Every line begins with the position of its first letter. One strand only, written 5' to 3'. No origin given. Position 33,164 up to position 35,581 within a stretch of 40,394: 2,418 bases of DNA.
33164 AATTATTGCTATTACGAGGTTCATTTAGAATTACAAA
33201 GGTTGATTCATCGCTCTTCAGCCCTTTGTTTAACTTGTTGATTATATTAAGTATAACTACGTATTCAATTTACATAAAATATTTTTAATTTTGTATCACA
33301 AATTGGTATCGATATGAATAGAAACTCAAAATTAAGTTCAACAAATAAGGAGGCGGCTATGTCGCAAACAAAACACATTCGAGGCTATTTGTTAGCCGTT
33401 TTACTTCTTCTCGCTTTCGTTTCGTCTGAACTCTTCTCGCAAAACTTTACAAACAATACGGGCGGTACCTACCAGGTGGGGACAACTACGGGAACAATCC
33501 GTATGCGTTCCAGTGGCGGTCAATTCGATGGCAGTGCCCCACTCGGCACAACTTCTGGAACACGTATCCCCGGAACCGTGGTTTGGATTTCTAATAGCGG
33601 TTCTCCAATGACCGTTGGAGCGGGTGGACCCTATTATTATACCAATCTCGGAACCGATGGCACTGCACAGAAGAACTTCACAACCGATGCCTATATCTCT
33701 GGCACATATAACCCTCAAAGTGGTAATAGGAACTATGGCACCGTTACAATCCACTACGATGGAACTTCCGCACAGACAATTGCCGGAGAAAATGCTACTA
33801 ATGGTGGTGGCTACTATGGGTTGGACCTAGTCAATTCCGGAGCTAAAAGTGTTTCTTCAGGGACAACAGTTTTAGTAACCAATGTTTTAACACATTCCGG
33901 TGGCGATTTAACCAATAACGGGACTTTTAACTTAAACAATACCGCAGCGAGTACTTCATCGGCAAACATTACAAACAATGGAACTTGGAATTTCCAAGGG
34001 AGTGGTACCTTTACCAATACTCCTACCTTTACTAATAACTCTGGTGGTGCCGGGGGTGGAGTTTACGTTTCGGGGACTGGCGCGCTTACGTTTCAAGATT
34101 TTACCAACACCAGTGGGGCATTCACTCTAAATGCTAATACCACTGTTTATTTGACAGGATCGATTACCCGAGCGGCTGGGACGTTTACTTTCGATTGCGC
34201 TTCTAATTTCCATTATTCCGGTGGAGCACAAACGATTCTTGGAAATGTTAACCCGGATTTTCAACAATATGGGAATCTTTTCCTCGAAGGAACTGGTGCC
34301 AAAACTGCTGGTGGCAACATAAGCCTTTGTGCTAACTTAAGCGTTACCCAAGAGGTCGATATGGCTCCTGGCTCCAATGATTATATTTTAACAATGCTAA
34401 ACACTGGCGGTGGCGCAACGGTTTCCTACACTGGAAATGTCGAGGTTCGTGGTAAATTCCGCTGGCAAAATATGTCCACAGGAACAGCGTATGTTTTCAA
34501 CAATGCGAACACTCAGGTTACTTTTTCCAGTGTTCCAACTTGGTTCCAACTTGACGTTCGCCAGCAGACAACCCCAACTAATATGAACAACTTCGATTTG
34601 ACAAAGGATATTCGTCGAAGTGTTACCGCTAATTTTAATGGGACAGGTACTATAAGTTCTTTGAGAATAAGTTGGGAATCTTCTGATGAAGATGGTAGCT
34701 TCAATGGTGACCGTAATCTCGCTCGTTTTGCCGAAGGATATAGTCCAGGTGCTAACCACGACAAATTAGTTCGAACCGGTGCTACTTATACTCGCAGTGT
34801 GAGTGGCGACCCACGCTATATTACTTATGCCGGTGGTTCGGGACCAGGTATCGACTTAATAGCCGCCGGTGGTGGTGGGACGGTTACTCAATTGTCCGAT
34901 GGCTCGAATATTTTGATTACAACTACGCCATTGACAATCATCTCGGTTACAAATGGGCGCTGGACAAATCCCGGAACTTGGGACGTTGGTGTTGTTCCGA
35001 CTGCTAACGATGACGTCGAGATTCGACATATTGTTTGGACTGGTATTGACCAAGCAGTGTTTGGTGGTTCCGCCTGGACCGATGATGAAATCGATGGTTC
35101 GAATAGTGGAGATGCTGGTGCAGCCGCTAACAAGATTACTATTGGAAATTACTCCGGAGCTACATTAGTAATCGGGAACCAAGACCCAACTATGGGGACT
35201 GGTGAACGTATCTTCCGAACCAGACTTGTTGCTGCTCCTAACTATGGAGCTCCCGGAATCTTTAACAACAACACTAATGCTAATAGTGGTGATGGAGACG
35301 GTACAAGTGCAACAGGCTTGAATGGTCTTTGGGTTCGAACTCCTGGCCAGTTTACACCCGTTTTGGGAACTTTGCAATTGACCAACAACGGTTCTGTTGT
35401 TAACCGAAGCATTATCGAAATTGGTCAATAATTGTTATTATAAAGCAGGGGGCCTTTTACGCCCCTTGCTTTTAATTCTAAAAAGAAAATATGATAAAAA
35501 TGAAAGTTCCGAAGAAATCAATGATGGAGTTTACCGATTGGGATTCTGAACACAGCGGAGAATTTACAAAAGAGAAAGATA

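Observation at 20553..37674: Three adjacent CTD-less exoproteins form a private family with matching chain termini (...IEIG[N/Q]-COOH and SQ|..NTGG..)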

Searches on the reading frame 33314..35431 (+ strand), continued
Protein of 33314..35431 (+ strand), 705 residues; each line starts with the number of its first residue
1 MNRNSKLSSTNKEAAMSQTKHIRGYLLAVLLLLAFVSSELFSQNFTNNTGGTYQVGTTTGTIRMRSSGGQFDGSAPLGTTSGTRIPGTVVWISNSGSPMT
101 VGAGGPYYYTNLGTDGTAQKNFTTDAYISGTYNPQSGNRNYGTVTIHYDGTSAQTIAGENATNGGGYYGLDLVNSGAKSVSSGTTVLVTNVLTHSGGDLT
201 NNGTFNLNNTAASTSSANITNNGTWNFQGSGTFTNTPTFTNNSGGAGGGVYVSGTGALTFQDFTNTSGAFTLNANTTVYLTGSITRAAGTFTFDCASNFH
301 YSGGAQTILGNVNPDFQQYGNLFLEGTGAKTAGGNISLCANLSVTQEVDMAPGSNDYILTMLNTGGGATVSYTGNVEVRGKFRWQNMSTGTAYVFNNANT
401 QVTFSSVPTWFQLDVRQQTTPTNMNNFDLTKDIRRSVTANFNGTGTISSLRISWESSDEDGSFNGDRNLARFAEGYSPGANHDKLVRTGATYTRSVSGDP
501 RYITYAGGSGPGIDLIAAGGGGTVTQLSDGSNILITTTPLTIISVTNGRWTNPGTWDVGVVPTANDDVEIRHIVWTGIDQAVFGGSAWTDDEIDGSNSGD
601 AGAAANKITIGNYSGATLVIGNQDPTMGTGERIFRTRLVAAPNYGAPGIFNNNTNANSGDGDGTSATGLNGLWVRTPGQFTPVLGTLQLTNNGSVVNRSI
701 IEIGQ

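Call 55: fold_search(model_id=the predicted structure, library=pdb)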
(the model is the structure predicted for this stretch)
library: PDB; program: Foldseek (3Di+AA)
matches with E <= 10: 100; with E <= 0.001: 0
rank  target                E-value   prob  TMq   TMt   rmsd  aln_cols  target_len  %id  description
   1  6f7k_A                1.2e-01  0.30  0.21  0.24  14.1       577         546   11  Crystal structure of Dettilon tailspike protein (gp208) (released 2018-12-19)
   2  6f7k_B                2.8e-01  0.10  0.15  0.17  15.5       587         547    9  Crystal structure of Dettilon tailspike protein (gp208) (released 2018-12-19)
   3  6f7d                  4.4e-01  0.13  0.18  0.21  14.7       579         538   10  Crystal structure of Dettilon tailspike protein (gp208) (released 2018-12-19)
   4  7o9q_B                9.8e-01  0.03  0.09  0.15  17.8       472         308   13  Crystal structure of the Awp1 (adhesin-like wall protein 1) A-domain from Candida glabrata (released 2021-12-15)
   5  6p5t_C                1.0e+00  0.07  0.19  0.17  22.3       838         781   12  Surface-layer (S-layer) RsaA protein from Caulobacter crescentus bound to strontium and iodide (released 2020-01-15)
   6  7w1c_E                1.3e+00  0.08  0.16  0.17  16.0       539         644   10  Crystal structure of Klebsiella pneumoniae K1 capsule-specific polysaccharide lyase in a P1 crystal form (released 2022-05-18)
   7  6p5t_D                1.4e+00  0.06  0.19  0.18  22.6       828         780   12  Surface-layer (S-layer) RsaA protein from Caulobacter crescentus bound to strontium and iodide (released 2020-01-15)
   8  9k4a_A                1.5e+00  0.03  0.12  0.12  16.8       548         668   10  Cryo-EM structure of depolymerase S2-4 from Klebsiella phage K64-1 (released 2026-03-25)
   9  7eea_C                1.7e+00  0.06  0.18  0.20  18.3       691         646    9  Cyanophage Pam1 tailspike receptor-binding domain (released 2021-10-20)
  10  9ma0_B                1.7e+00  0.06  0.07  0.24  15.2       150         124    9  Cryo-EM structure of EBV gp350 D123 in complex with neutralizing antibody 4A11 (released 2026-03-18)
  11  7rfo_B                1.9e+00  0.02  0.06  0.10  16.0       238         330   10  SeMet Tailspike protein 4 (TSP4) phage CBA120, residues 1-335, obtained in the presence of LiSO4 (released 2022-02-23)
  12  6z7p_A                2.2e+00  0.04  0.19  0.14  22.1       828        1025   12  Composite model of the Caulobacter crescentus S-layer bound to the O-antigen of lipopolysaccharide (released 2020-07-15)
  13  7rej_A                2.2e+00  0.02  0.07  0.11  15.8       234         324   10  Tailspike protein 4 (TSP4) from phage CBA120, residues 1-335, obtained in the presence of NaK-Tartrate (released 2022-02-23)
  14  7o9q_A                2.3e+00  0.02  0.09  0.15  17.9       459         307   12  Crystal structure of the Awp1 (adhesin-like wall protein 1) A-domain from Candida glabrata (released 2021-12-15)
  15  4e2g_D                2.6e+00  0.05  0.07  0.23  10.1       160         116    5  Crystal structure of Cupin fold protein Sthe2323 from Sphaerobacter thermophilus (released 2012-03-21)
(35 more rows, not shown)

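Call 65: find_related_loci(query=A1, collection=genome_contigs, flank=4000)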
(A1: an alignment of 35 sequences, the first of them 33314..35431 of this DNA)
Query A1 (705 aa) in genome_contigs; peptide patterns used: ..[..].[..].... (x = any residue, [..] = any of these).
138 stretches matched a pattern; 119 encode a relative of the query (tblastn E <= 1e-3); the best 80 are kept; 80 distinct loci.
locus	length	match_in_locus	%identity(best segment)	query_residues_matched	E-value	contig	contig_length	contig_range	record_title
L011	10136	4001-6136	70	1-704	0e+0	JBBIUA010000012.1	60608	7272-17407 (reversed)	MAG: Ignavibacteria bacterium isolate QNF170220_bin_42 NODE_351_length_60608_cov_2.47636, whole genome shotgun sequence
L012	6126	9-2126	68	7-704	0e+0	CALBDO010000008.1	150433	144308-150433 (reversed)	MAG: Candidatus Kapabacteria bacterium isolate R1_Bin_METABAT__89_1 genome assembly, contig: c_000000901546, whole genom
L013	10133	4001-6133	68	1-704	0e+0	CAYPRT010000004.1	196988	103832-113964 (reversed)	MAG TPA_asm: uncultured Hyphomicrobiales bacterium isolate binchicken_co30_98 genome assembly, contig: NODE_79_length_19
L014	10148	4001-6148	66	1-704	0e+0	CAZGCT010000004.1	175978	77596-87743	MAG TPA_asm: uncultured Hyphomicrobiales bacterium isolate binchicken_co40_53 genome assembly, contig: NODE_101_length_1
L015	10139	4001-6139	69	1-704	0e+0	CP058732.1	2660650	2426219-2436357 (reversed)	MAG: Candidatus Kapaibacterium sp. isolate Ch6 chromosome, complete genome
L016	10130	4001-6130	79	1-705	0e+0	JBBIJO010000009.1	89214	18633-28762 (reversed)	MAG: Ignavibacteria bacterium isolate RSF170216_bin_164 NODE_327_length_89214_cov_18.410301, whole genome shotgun sequen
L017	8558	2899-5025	56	25-704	0e+0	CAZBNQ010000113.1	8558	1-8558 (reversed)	MAG TPA_asm: uncultured Hyphomicrobiales bacterium isolate SRP216815_co1_235 genome assembly, contig: NODE_11590_length_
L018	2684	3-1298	75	272-704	0e+0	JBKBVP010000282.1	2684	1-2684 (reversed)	MAG: Candidatus Kapaibacteriota bacterium isolate 21I_056.bin.23 NODE_292_length_2684_cov_3.499808, whole genome shotgun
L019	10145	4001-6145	47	23-705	4e-156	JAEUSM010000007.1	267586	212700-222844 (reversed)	MAG: Candidatus Kapaibacterium sp. isolate new MAG-303 k141_340542, whole genome shotgun sequence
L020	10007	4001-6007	44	20-704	3e-147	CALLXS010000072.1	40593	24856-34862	MAG TPA_asm: uncultured bacterium isolate SRR1561989_bin.97_CONCOCT_v1.1_MAG genome assembly, contig: ERZ724023.865, who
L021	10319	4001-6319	50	26-704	3e-141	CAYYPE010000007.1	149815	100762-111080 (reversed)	MAG TPA_asm: uncultured Hyphomicrobiales bacterium isolate binchicken_co58_170 genome assembly, contig: NODE_85_length_1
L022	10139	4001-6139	69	1-704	0e+0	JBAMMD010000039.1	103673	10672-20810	MAG: Candidatus Kapaibacterium sp. isolate MAG22 ExploCarb_3808S_S2_36_length_103673_cov_16, whole genome shotgun sequen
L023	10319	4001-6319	49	26-704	2e-139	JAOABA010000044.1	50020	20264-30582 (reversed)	MAG: Candidatus Kapaibacterium sp. isolate SKW166 k141_216500, whole genome shotgun sequence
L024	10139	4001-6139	65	1-704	0e+0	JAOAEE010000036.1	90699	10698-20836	MAG: Ignavibacteria bacterium isolate SKW251 k141_1693935, whole genome shotgun sequence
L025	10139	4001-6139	36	39-705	3e-88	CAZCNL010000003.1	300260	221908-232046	MAG TPA_asm: uncultured Chloroherpeton sp. isolate binchicken_co135_26 genome assembly, contig: NODE_56_length_300260_co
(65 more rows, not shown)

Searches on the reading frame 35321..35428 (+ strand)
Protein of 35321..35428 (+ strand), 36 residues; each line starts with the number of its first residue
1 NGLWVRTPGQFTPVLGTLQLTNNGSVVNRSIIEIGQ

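Call 57: search_protein_representatives(alignment_id=A4)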
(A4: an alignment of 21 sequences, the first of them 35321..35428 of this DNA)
Query: 21 sequences, 36 profile positions. Proteins with E-value up to 0.001 (for the whole library): 22; up to 1e-10: 0; up to 1e-30: 0. The best 22 are listed.
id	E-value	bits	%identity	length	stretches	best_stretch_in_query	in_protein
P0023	3.1e-07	46.0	-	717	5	1-36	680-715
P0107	3.5e-07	45.8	-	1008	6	19-36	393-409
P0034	4.6e-07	45.5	-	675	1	1-36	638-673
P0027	1.3e-06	44.0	-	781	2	1-36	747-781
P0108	1.7e-06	43.6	-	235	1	3-35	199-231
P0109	2.9e-06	42.9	-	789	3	1-35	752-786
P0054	4.0e-06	42.5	-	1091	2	1-36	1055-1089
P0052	5.4e-06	42.0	-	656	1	1-36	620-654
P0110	7.0e-06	41.7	-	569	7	18-33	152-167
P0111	1.0e-05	41.1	-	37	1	12-36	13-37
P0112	3.6e-05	39.4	-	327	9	21-34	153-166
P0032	3.9e-05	39.3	-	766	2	3-35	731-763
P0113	6.2e-05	38.7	-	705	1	6-35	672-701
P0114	9.3e-05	38.1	-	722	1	6-35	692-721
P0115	1.1e-04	37.9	-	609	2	1-36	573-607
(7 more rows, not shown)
